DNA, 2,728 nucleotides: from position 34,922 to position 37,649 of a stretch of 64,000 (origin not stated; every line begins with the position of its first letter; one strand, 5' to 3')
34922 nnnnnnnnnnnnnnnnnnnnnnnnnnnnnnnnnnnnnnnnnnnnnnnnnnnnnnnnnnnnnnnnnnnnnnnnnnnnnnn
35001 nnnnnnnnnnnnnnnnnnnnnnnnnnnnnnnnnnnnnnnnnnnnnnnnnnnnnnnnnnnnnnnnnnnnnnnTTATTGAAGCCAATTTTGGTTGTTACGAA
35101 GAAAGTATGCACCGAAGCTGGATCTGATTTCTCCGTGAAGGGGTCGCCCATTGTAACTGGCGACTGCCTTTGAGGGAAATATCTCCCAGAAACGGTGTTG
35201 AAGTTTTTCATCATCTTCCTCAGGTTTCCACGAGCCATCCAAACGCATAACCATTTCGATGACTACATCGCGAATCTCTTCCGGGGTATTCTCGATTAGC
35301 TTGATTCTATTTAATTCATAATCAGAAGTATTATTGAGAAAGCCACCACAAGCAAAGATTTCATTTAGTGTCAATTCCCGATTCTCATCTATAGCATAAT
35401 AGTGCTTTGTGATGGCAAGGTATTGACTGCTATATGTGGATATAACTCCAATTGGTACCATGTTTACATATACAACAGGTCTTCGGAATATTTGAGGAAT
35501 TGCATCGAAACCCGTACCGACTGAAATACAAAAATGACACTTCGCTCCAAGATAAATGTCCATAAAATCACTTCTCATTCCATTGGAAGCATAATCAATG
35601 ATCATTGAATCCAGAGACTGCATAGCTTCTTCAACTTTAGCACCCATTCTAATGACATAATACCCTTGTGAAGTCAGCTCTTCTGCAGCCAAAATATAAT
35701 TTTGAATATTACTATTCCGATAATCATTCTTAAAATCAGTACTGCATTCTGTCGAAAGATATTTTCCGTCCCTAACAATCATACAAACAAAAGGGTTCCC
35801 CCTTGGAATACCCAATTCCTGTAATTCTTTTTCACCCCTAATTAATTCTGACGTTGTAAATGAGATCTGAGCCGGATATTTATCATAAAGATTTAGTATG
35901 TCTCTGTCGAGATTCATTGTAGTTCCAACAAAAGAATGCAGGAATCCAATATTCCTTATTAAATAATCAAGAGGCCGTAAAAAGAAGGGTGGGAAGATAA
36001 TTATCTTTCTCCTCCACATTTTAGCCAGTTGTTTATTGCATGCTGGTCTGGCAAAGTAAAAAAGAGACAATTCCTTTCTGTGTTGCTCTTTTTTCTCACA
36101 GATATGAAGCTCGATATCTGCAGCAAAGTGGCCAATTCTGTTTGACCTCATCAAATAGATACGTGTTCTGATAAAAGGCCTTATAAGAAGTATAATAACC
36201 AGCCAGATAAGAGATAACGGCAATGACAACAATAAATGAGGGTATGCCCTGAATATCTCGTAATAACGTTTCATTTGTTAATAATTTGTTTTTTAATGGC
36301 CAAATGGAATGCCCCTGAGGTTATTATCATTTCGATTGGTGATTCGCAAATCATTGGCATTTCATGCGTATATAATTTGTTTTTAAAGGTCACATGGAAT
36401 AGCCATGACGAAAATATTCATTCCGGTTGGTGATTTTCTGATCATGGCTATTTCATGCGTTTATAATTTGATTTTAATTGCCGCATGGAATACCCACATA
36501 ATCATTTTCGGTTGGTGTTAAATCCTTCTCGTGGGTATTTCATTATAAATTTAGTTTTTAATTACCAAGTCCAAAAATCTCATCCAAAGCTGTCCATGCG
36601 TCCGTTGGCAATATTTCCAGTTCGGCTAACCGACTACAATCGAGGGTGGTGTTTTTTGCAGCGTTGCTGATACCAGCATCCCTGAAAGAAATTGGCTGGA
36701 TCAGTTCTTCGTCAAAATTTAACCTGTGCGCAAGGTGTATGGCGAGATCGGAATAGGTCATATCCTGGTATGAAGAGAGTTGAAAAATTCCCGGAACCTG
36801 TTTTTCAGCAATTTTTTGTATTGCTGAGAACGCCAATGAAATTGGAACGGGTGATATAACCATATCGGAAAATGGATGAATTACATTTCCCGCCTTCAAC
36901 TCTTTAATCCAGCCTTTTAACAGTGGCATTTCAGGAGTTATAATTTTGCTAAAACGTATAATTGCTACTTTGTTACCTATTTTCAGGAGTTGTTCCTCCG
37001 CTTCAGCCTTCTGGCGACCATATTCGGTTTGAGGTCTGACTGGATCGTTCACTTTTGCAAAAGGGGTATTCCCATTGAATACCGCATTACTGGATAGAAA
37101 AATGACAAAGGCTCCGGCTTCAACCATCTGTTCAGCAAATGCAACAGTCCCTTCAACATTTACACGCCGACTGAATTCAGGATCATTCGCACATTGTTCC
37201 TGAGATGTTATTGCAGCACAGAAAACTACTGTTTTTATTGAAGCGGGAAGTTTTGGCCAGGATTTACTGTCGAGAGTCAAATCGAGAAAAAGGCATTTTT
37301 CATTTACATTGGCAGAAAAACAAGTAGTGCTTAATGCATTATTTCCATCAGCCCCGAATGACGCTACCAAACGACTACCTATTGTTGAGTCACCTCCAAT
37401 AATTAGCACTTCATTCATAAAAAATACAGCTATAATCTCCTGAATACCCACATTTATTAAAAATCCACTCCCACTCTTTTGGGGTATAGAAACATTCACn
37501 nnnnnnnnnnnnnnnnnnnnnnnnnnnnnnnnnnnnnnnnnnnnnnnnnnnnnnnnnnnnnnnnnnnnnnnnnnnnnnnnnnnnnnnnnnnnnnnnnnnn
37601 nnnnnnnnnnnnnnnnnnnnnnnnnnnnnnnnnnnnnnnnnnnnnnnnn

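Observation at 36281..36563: A whole intergenic gap is a 3 x ~91-bp tandem array of one hairpin, maintained by compensatory base changes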

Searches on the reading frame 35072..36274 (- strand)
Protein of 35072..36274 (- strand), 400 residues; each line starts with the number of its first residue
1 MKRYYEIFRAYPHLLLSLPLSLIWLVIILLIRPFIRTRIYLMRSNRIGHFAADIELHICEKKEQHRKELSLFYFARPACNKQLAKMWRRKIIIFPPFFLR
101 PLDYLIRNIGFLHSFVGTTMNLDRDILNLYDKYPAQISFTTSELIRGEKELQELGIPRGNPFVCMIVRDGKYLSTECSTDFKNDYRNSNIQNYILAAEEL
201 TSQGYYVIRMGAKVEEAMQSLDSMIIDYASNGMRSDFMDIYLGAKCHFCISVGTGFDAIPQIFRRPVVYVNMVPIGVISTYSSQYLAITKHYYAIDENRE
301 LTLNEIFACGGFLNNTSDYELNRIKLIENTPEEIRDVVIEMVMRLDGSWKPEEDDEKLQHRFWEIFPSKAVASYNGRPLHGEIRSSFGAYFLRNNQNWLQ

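Call 10: search_protein_families(library=pfam, proteins=[window:35072-36274:-])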
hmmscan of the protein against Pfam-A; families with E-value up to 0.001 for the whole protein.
window:35072-36274:- (400 aa): 0 families

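Call 14: find_encoding_contigs(protein=window:35072-36274:-, flank=10000, max_places=10)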
Protein window:35072-36274:- (400 aa): 3 contigs read that carry it; 1 place shown.
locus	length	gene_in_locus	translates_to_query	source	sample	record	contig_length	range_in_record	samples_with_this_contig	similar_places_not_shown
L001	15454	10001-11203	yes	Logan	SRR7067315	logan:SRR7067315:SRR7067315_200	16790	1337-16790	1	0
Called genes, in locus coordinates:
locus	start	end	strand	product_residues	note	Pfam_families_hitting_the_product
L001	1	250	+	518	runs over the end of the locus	PF01467:CTP_transf_like, PF00294:PfkB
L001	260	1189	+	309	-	PF01408:GFO_IDH_MocA (weak), PF22725:GFO_IDH_MocA_C3, PF02894:GFO_IDH_MocA_C (weak)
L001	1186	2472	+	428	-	PF03721:UDPG_MGDP_dh_N, PF00984:UDPG_MGDP_dh, PF03720:UDPG_MGDP_dh_C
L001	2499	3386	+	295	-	PF01370:Epimerase, PF04321:RmlD_sub_bind, PF13460:NAD_binding_10 (faint), PF16363:GDP_Man_Dehyd (weak)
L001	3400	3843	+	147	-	PF00293:NUDIX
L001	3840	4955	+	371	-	PF01041:DegT_DnrJ_EryC1, PF01212:Beta_elim_lyase (weak), PF00266:Aminotran_5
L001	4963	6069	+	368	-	PF00266:Aminotran_5 (weak), PF01041:DegT_DnrJ_EryC1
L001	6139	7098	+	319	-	PF00676:E1_dh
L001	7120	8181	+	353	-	PF02779:Transket_pyr, PF02780:Transketolase_C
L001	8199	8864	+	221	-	PF01209:Ubie_methyltran, PF13489:Methyltransf_23, PF07021:MetW (weak), PF13847:Methyltransf_31, PF08241:Methyltransf_11, PF08242:Methyltransf_12, PF13649:Methyltransf_25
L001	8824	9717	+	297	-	PF01370:Epimerase, PF04321:RmlD_sub_bind, PF07993:NAD_binding_4 (weak)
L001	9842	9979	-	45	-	-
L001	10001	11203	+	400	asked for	-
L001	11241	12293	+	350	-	PF03102:NeuB, PF08666:SAF (weak)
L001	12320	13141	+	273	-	PF01370:Epimerase, PF04321:RmlD_sub_bind (weak), PF16363:GDP_Man_Dehyd (faint)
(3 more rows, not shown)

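Call 15: search_protein_families(library=ncbifam, proteins=[window:35072-36274:-])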
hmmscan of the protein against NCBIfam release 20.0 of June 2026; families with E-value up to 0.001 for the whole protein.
window:35072-36274:- (400 aa): 1 family
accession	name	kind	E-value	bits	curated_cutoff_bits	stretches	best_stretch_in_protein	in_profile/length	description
TIGR04372.1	glycosyl_04372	domain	5.1e-70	235.1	45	1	160-366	1-207/207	TIGR04372 family glycosyltransferase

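Call 40: find_homologous_proteins(query=window:35072-36274:-, max_evalue=1e-30)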
Query window:35072-36274:- (400 aa): 2466 proteins with E <= 1e-30 among 5034 candidates; the best 120 are listed.
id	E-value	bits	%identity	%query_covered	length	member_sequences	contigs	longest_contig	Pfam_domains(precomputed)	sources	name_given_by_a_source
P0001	6.7e-256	866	94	100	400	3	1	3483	-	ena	-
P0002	1.3e-162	559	62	100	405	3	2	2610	-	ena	-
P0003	2.7e-159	548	59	100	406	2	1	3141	-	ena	-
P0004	3.2e-158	545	60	100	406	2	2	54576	-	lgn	-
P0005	1.5e-157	543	60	100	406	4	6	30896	-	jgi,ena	-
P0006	6.0e-156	537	59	100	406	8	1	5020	-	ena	-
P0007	4.0e-147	508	57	99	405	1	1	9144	-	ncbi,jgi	jgi:putative glycosyltransferase (TIGR04372 family)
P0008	6.4e-147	508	55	99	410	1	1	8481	-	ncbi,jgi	jgi:putative glycosyltransferase (TIGR04372 family)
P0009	2.5e-146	506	57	100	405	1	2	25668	-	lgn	-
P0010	5.1e-141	488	56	98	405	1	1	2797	-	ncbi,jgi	jgi:putative glycosyltransferase (TIGR04372 family)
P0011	1.8e-140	486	56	100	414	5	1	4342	-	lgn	-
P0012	1.1e-139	484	55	100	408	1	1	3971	-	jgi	jgi:putative glycosyltransferase (TIGR04372 family)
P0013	5.1e-137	475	55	100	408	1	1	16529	-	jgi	jgi:putative glycosyltransferase (TIGR04372 family)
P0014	2.4e-136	473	56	94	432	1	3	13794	-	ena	-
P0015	2.6e-136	473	54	100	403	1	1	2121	-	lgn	-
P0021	1.5e-134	467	54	100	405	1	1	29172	-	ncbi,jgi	jgi:putative glycosyltransferase (TIGR04372 family)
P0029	7.9e-133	461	53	100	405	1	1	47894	-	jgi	jgi:putative glycosyltransferase (TIGR04372 family)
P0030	8.4e-133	461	53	100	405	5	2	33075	-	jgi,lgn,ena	jgi:putative glycosyltransferase (TIGR04372 family)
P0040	1.1e-130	454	52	100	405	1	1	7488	-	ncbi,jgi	jgi:putative glycosyltransferase (TIGR04372 family)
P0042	3.9e-130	452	53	96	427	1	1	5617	-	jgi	jgi:putative glycosyltransferase (TIGR04372 family)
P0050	3.7e-129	449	51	100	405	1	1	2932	-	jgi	jgi:putative glycosyltransferase (TIGR04372 family)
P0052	5.7e-129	449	53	99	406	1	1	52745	-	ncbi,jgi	jgi:putative glycosyltransferase (TIGR04372 family)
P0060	3.0e-128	446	50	100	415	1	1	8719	-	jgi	jgi:putative glycosyltransferase (TIGR04372 family)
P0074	1.2e-127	444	55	96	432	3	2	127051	-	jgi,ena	jgi:putative glycosyltransferase (TIGR04372 family)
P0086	9.7e-127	441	52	97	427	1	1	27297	-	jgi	jgi:putative glycosyltransferase (TIGR04372 family)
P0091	1.7e-126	440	56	89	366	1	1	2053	-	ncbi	ncbi:MAG: TIGR04372 family glycosyltransferase, partial [Chloroflexota bacterium]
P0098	3.2e-126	440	54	97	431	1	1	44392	-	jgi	jgi:putative glycosyltransferase (TIGR04372 family)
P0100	4.7e-126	439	53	97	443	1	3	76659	-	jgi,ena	jgi:putative glycosyltransferase (TIGR04372 family)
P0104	7.0e-126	438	52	100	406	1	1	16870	-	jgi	jgi:putative glycosyltransferase (TIGR04372 family)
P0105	7.2e-126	438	53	95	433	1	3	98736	-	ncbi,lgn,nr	ncbi:MAG: TIGR04372 family glycosyltransferase [Ignavibacteriales bacterium]|nr:TIGR04372 family gly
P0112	2.3e-125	437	53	97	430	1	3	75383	-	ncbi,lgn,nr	ncbi:MAG: TIGR04372 family glycosyltransferase [Bacteroidia bacterium]|nr:TIGR04372 family glycosylt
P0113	2.8e-125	436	52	97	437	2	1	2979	-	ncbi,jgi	jgi:putative glycosyltransferase (TIGR04372 family)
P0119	4.3e-125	436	53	90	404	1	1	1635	-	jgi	jgi:putative glycosyltransferase (TIGR04372 family)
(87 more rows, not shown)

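Call 41: find_encoding_contigs(protein=P0001, flank=4000, max_places=3)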
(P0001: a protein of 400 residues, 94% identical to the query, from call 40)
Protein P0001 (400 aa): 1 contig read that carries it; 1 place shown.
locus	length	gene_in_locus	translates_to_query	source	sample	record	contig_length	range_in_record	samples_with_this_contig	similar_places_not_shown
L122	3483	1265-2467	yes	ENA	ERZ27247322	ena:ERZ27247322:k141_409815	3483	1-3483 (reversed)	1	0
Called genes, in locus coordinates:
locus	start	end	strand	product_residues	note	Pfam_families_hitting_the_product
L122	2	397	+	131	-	?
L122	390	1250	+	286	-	PF01370:Epimerase, PF04321:RmlD_sub_bind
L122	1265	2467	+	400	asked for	-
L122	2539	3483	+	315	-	?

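Call 42: find_encoding_contigs(protein=P0004, flank=4000, max_places=3)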
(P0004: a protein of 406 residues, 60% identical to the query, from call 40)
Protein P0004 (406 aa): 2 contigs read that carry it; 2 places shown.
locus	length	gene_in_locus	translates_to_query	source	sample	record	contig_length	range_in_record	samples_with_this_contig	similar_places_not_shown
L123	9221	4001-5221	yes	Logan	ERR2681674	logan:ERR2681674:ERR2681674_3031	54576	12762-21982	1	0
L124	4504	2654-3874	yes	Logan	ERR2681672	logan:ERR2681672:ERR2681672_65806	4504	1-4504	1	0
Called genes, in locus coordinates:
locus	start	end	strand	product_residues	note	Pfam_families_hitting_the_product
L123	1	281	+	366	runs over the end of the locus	PF00266:Aminotran_5 (weak), PF01041:DegT_DnrJ_EryC1, PF01053:Cys_Met_Meta_PP (weak), PF01212:Beta_elim_lyase (weak)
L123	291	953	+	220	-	PF13489:Methyltransf_23 (weak), PF07021:MetW (weak), PF13847:Methyltransf_31, PF08241:Methyltransf_11, PF08242:Methyltransf_12 (weak), PF13649:Methyltransf_25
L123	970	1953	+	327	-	PF00676:E1_dh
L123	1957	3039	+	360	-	PF02779:Transket_pyr, PF02780:Transketolase_C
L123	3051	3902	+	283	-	PF01370:Epimerase, PF04321:RmlD_sub_bind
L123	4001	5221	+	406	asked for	-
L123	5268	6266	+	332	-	PF00106:adh_short, PF01073:3Beta_HSD, PF01370:Epimerase, PF02719:Polysacc_synt_2, PF04321:RmlD_sub_bind, PF05368:NmrA, PF07993:NAD_binding_4, PF16363:GDP_Man_Dehyd, +1 more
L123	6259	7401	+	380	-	PF01041:DegT_DnrJ_EryC1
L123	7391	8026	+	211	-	PF17836:PglD_N (weak), PF25087:GMPPB_C, PF25084:LbH_EIF2B (weak), PF00132:Hexapep, PF14602:Hexapep_2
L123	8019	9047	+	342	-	PF03102:NeuB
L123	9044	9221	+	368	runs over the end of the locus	PF02350:Epimerase_2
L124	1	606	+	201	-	?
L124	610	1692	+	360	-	PF02779:Transket_pyr, PF02780:Transketolase_C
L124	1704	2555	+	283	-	PF01370:Epimerase, PF04321:RmlD_sub_bind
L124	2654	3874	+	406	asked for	-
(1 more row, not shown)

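Call 86: find_encoding_contigs(protein=P0005, flank=1500, max_places=4)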
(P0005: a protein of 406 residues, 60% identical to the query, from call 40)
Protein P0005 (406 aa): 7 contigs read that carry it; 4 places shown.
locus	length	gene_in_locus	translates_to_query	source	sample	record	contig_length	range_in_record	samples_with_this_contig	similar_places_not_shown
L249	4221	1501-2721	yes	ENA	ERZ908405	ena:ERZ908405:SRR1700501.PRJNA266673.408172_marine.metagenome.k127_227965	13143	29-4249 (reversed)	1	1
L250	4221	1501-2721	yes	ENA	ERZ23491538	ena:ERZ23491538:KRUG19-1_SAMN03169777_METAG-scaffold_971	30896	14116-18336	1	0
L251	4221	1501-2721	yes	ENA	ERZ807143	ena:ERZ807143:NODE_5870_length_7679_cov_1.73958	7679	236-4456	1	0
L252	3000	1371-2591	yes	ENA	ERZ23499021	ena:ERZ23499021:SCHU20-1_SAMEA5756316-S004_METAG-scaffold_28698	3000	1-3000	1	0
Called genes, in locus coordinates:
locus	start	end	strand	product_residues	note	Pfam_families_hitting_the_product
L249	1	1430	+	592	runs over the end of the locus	PF00664:ABC_membrane, PF13555:AAA_29 (weak), PF00005:ABC_tran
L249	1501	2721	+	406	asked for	-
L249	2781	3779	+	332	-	PF01073:3Beta_HSD, PF01370:Epimerase, PF02719:Polysacc_synt_2, PF04321:RmlD_sub_bind, PF05368:NmrA, PF07993:NAD_binding_4, PF16363:GDP_Man_Dehyd, PF13460:NAD_binding_10, +1 more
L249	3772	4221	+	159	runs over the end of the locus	?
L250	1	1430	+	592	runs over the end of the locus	PF00664:ABC_membrane, PF13555:AAA_29 (weak), PF00005:ABC_tran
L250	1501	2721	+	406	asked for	-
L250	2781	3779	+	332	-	PF01073:3Beta_HSD, PF01370:Epimerase, PF02719:Polysacc_synt_2, PF04321:RmlD_sub_bind, PF05368:NmrA, PF07993:NAD_binding_4, PF16363:GDP_Man_Dehyd, PF13460:NAD_binding_10, +1 more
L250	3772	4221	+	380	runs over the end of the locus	PF01041:DegT_DnrJ_EryC1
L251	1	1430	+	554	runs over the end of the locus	?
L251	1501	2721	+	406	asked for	-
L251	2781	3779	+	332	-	PF01073:3Beta_HSD, PF01370:Epimerase, PF02719:Polysacc_synt_2, PF04321:RmlD_sub_bind, PF05368:NmrA, PF07993:NAD_binding_4, PF16363:GDP_Man_Dehyd, PF13460:NAD_binding_10, +1 more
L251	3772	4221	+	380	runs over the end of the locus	PF01041:DegT_DnrJ_EryC1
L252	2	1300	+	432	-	?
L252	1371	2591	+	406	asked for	-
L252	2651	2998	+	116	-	?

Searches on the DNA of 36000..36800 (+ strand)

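Call 8: search_rna_families(source=window, start=36000, end=36800, threshold=evalue, max_evalue=10)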
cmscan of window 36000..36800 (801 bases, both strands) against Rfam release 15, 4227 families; matches with E-value up to 10: 6.
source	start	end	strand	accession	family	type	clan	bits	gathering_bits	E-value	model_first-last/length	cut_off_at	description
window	36001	36064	-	RF00521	SAM_alpha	Cis-reg; riboswitch;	-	21.9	36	0.016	1-79/79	no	Alpha-proteobacteria SAM riboswitch aptamer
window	36484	36575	-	RF02495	ohsC_RNA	Gene; antitoxin;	-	21.3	50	1.4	1-77/77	no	Oppression of Hydrophobic ORF by sRNA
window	36387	36528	+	RF02593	NsiR8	Gene; sRNA;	-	16.6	61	2.2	1-172/172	no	Nitrogen stress-induced RNA 8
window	36164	36254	+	RF00277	SNORD49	Gene; snRNA; snoRNA; CD-box;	CL00062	14.4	37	1.1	1-71/71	no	Small nucleolar RNA SNORD49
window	36059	36127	+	RF02125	JPX_2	Gene; lncRNA;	-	14.1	48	4.6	1-69/69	no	JPX transcript, XIST activator conserved region 2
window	36391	36429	+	RF02578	tsr25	Gene; sRNA;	-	12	63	7.8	30-68/181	no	S. aureus tsr25 small RNA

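Call 89: search_dna_similar(query=window:36357-36466:+, collection=plasmids, mode=distant, max_evalue=0.001, max_rows=20)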
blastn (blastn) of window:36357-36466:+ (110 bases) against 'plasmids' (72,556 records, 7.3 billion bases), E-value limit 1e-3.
No match.

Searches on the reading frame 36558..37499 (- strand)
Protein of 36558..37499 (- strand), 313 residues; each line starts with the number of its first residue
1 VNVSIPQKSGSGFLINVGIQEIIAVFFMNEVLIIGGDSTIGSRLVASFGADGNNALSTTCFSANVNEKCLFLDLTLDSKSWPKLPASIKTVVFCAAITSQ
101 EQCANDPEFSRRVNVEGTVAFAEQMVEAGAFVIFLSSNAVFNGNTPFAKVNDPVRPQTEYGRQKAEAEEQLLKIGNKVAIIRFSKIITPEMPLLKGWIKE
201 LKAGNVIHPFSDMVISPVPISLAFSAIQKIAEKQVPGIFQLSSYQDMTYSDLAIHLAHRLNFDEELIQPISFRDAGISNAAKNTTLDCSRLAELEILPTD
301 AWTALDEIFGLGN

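Call 10: search_protein_families(library=pfam, proteins=[window:36558-37499:-])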
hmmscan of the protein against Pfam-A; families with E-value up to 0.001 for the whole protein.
window:36558-37499:- (313 aa): 4 families
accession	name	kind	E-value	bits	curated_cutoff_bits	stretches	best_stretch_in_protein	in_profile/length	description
PF04321.23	RmlD_sub_bind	-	1.7e-26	93.4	27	1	30-303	2-275/287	RmlD substrate binding domain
PF01370.27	Epimerase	-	3.1e-13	50.1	20.9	1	31-188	1-174/240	NAD dependent epimerase/dehydratase family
PF07993.18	NAD_binding_4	-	4.8e-06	26.3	20.1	1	73-202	74-220/258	Male sterility protein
PF01073.25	3Beta_HSD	-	0.00026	20.5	22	1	61-176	42-162/280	3-beta hydroxysteroid dehydrogenase/isomerase family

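Call 15: search_protein_families(library=ncbifam, proteins=[window:36558-37418:-])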
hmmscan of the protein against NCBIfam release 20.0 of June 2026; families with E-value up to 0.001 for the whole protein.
window:36558-37418:- (286 aa): 6 families
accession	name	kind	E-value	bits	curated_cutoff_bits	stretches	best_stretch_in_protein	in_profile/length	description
TIGR01214.1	rmlD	equivalog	1.3e-22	80.2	224.05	1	4-268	2-267/285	dTDP-4-dehydrorhamnose reductase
NF043036.1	ErythonDh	equivalog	9.2e-09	34.9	325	1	41-141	55-157/321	D-erythronate dehydrogenase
NF007440.0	PRK09987.1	equivalog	2.8e-08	33.4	308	1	63-159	57-154/299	dTDP-4-dehydrorhamnose reductase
TIGR01179.1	galE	equivalog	3.5e-07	29.4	262.3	1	59-147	69-159/332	UDP-glucose 4-epimerase GalE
TIGR02197.1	heptose_epim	equivalog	5.4e-06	25.8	274.6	1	4-138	1-143/316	ADP-glyceromanno-heptose 6-epimerase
NF007956.0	PRK10675.1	subfamily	0.00096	18.4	394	0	60-145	73-161/338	UDP-glucose 4-epimerase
